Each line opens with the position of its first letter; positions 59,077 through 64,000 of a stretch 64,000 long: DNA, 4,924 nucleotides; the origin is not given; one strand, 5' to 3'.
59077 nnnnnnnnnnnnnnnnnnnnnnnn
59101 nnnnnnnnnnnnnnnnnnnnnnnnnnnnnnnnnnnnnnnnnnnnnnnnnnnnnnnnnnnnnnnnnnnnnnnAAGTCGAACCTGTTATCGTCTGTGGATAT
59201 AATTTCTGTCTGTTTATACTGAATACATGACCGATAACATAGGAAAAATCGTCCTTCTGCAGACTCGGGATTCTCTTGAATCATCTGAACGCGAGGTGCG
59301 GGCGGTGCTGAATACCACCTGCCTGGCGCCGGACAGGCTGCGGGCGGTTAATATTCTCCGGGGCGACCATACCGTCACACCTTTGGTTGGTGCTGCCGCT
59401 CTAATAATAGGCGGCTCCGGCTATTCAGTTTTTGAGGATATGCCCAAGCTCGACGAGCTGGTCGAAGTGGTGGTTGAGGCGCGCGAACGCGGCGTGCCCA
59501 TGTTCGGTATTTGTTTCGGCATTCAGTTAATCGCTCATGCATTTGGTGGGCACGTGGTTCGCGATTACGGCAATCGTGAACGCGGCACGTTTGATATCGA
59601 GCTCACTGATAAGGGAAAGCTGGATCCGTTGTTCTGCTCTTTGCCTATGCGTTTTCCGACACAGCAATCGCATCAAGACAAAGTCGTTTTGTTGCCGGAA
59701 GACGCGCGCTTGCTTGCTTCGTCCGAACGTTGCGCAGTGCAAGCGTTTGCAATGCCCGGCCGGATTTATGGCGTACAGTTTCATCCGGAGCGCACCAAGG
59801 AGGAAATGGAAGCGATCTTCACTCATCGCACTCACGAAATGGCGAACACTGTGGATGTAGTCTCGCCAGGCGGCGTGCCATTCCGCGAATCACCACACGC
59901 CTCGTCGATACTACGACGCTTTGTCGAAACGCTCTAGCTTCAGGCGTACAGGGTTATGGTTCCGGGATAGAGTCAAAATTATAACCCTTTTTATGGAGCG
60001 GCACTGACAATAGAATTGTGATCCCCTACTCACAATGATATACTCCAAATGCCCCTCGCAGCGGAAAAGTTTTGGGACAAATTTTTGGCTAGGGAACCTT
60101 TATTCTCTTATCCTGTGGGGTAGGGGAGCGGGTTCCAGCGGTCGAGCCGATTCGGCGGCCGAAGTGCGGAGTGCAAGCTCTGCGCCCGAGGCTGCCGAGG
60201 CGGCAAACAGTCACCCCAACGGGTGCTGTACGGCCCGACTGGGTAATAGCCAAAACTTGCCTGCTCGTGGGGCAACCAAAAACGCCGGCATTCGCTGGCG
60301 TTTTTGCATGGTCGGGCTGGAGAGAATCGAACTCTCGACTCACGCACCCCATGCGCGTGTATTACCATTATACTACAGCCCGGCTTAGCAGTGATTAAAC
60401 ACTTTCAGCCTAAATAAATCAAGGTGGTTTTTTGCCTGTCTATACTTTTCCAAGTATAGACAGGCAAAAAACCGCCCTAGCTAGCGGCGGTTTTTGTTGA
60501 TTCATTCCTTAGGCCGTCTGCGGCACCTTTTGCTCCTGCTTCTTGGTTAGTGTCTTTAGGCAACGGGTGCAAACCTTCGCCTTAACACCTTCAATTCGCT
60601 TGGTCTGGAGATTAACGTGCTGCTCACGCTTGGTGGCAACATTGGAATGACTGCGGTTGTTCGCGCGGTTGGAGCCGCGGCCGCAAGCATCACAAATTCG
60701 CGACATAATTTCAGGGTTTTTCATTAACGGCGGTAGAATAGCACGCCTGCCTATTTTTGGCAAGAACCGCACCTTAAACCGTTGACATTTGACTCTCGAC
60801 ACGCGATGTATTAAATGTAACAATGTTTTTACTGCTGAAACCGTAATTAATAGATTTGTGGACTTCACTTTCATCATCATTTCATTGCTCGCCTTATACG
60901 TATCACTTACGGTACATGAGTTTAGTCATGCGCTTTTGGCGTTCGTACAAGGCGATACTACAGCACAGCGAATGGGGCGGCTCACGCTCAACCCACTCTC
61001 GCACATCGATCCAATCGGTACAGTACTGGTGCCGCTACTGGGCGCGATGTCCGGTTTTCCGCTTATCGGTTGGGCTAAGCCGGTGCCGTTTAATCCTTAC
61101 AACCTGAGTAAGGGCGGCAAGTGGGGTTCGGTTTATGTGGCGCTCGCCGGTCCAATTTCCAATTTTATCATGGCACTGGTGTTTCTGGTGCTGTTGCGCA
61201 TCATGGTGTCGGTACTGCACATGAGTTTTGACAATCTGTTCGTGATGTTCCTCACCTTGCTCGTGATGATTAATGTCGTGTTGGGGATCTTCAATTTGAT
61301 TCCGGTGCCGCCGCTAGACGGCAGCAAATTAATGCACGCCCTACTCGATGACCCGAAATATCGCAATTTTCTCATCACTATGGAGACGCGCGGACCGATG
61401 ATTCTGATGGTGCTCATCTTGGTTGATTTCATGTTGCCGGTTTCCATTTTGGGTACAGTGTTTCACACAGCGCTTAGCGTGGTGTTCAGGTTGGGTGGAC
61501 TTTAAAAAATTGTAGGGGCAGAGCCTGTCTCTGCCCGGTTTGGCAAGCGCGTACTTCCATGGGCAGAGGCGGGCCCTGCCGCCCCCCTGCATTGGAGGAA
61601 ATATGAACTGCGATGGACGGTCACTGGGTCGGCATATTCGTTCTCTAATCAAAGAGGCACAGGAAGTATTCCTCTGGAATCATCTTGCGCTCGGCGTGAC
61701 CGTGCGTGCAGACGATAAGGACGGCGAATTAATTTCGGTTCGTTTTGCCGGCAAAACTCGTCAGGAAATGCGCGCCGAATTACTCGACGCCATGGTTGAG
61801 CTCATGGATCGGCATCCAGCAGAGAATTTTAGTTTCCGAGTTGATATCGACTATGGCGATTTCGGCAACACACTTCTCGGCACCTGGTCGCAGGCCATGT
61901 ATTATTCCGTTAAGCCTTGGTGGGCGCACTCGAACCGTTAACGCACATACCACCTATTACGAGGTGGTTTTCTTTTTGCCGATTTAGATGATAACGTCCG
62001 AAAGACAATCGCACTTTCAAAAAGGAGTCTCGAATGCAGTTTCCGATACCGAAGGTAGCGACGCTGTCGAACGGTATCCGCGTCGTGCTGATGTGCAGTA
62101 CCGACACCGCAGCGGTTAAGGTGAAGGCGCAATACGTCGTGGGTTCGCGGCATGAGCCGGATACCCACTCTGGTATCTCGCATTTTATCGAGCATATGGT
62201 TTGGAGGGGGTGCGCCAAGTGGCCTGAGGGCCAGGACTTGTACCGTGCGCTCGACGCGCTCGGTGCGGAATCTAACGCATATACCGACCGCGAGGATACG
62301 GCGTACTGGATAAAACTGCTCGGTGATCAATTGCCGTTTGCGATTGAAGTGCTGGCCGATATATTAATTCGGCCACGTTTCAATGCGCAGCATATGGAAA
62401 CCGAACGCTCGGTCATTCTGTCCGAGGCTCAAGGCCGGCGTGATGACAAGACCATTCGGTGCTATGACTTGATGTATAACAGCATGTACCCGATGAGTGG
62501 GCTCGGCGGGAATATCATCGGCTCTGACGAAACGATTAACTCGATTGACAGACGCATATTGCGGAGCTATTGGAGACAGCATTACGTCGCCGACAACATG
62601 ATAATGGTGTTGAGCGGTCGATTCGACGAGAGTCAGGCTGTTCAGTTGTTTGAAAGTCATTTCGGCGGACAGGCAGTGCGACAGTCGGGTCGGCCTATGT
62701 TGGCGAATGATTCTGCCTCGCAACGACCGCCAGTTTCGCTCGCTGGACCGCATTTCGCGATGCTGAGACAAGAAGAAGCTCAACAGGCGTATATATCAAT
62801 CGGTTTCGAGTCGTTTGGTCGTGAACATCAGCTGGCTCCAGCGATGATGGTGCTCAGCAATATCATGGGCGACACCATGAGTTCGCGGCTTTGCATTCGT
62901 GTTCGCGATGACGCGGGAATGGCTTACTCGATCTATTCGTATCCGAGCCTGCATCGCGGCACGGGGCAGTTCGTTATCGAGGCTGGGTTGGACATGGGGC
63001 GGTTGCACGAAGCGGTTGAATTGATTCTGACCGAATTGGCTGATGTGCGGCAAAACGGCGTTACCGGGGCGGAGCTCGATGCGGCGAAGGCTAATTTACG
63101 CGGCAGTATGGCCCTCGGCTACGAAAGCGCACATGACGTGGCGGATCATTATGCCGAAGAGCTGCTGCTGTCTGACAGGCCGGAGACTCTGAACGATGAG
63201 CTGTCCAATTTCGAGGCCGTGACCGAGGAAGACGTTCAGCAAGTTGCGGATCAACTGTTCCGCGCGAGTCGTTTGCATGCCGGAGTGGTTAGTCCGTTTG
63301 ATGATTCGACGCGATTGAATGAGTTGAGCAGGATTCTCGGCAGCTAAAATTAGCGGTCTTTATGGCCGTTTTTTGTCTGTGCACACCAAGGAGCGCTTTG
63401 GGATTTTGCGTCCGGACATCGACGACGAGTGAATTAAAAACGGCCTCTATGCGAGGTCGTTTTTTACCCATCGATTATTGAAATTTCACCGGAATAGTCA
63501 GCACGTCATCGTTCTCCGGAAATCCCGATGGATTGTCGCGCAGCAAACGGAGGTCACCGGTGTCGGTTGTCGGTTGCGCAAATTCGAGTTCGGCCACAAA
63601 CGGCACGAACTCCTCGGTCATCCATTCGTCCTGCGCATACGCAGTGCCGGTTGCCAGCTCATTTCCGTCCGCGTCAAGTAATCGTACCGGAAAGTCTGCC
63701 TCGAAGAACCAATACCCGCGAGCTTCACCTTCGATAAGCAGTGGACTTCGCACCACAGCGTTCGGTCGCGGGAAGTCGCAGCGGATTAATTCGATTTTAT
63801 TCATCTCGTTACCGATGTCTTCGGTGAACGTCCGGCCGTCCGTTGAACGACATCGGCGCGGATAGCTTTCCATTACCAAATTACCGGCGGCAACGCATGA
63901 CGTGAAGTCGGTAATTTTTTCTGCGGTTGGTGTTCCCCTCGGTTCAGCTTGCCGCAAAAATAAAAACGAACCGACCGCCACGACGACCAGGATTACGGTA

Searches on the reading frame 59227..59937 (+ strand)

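Call 61: search_protein_families(library=pfam, proteins=[window:59227-59937:+], max_evalue=0.001)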
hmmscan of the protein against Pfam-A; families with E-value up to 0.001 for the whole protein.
window:59227-59937:+ (236 aa): 2 families
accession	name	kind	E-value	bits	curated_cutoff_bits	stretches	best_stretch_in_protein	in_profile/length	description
PF00117.34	GATase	-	7e-23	81.7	22.8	1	70-195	57-179/190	Glutamine amidotransferase class-I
PF07722.19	Peptidase_C26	-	8e-11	42.6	20.5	1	80-188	96-219/219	Peptidase C26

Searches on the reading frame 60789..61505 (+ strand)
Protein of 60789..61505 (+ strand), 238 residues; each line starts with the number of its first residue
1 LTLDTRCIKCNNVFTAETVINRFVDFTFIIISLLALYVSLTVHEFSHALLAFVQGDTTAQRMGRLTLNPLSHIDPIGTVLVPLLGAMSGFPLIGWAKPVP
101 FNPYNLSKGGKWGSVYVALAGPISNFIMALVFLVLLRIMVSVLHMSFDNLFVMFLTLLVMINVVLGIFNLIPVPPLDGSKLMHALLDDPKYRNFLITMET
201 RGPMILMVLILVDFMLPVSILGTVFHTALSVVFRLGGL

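Call 61: search_protein_families(library=pfam, proteins=[window:60789-61505:+], max_evalue=0.001)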
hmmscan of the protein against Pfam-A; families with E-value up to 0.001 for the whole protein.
window:60789-61505:+ (238 aa): 1 family
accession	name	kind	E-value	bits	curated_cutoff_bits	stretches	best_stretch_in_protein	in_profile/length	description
PF02163.28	Peptidase_M50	-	7.1e-17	61.9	27.2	2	146-188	154-196/221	Peptidase family M50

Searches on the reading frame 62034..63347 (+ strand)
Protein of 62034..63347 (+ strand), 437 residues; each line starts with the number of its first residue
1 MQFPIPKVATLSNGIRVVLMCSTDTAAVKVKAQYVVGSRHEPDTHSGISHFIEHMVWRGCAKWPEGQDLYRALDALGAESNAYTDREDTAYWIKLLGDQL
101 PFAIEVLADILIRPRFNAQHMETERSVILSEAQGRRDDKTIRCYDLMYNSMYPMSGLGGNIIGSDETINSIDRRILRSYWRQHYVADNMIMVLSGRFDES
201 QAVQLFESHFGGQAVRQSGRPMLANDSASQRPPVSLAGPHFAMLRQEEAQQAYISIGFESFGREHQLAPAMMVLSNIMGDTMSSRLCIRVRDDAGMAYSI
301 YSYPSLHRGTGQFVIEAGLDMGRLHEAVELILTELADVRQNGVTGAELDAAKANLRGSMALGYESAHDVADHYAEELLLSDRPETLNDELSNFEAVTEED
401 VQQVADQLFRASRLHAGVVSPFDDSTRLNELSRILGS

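Call 61: search_protein_families(library=pfam, proteins=[window:62034-63347:+], max_evalue=0.001)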
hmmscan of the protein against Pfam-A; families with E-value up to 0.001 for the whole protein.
window:62034-63347:+ (437 aa): 2 families
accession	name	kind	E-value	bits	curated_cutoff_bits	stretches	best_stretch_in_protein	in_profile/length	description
PF05193.26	Peptidase_M16_C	-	1.8e-36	126.1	23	1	171-355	2-181/181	Peptidase M16 inactive domain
PF00675.25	Peptidase_M16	-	1.1e-27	97.2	22.3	1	19-162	4-146/149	Insulinase (Peptidase family M16)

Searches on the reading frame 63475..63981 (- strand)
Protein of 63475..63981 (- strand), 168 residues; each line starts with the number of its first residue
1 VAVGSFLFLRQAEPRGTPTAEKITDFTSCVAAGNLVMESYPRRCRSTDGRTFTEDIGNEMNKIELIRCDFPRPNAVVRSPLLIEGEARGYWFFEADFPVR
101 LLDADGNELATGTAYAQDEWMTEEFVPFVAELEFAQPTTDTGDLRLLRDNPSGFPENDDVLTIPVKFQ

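Call 61: search_protein_families(library=pfam, proteins=[window:63475-63981:-], max_evalue=0.001)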
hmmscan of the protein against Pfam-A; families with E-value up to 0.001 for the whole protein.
window:63475-63981:- (168 aa): 1 family
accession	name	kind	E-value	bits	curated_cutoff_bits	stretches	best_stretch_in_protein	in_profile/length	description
PF10648.15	Gmad2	-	6.3e-13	49.3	25.7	1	67-152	3-83/86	Immunoglobulin-like domain of bacterial spore germination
